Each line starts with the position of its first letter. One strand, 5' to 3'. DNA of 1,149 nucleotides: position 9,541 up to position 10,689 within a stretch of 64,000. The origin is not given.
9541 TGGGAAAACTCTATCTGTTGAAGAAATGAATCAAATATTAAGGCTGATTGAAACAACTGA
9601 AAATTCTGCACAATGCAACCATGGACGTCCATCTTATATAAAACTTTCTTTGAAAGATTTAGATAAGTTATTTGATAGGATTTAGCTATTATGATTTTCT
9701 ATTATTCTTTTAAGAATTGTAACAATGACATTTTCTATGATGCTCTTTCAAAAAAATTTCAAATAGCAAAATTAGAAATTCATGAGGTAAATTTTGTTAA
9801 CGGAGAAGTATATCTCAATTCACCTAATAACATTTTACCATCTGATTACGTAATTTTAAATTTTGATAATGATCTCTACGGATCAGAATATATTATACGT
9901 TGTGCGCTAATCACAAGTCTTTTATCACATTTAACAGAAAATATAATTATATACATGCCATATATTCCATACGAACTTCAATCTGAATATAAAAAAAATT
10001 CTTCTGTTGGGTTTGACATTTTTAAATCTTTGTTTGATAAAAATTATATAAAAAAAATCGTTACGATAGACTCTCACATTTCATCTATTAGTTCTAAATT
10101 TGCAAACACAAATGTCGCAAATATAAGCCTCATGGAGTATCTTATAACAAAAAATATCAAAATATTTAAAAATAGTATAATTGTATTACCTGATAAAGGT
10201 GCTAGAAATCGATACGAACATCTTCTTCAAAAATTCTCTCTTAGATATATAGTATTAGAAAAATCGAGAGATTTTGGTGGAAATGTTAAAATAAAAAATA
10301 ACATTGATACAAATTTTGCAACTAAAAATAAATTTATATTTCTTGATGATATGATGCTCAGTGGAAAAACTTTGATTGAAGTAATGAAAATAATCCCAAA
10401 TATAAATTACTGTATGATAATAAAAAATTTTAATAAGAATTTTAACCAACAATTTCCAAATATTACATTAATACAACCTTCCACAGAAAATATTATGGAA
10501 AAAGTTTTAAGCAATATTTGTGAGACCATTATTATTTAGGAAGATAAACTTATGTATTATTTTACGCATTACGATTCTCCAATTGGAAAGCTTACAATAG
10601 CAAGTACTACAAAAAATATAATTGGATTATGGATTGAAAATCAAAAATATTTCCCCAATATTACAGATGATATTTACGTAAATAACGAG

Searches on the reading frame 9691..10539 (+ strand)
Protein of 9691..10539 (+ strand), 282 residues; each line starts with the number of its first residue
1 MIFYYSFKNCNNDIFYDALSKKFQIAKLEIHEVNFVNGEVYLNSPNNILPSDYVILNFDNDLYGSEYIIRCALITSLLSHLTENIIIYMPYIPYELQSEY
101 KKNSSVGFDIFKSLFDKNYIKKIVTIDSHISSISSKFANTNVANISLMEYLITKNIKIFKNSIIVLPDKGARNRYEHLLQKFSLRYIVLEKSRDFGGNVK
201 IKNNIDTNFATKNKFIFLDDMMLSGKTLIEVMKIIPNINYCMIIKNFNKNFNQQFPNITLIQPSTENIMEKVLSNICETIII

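Call 22: search_protein_families(library=pfam, proteins=[window:9691-10539:+], max_evalue=0.0001)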
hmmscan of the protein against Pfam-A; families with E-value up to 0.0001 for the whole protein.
window:9691-10539:+ (282 aa): 0 families

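Call 59: search_protein_families(library=ncbifam, proteins=[window:9691-10539:+], max_evalue=0.001)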
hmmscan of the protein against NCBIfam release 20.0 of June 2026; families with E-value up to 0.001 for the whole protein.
window:9691-10539:+ (282 aa): 7 families
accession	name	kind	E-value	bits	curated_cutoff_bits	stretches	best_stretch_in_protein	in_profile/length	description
TIGR01251.1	ribP_PPkin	subfamily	1.6e-23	83.1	113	1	17-235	14-233/309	ribose-phosphate diphosphokinase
NF002095.0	PRK00934.1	equivalog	8e-20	71.1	296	1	20-235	17-228/287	ribose-phosphate diphosphokinase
NF002320.0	PRK01259.1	subfamily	6e-13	48.9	297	1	15-235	18-237/316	ribose-phosphate diphosphokinase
NF005299.0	PRK06827.1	subfamily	2.6e-12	46.2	327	1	73-236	114-289/383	phosphoribosylpyrophosphate synthetase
NF005537.0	PRK07199.1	subfamily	3.3e-11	42.8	322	1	21-235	20-234/301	ribose-phosphate diphosphokinase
NF002844.0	PRK03092.1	equivalog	2.2e-09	37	438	1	18-235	26-246/326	ribose-phosphate diphosphokinase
NF001815.0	PRK00553.1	equivalog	5.8e-08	32.2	484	1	15-237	21-243/332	ribose-phosphate pyrophosphokinase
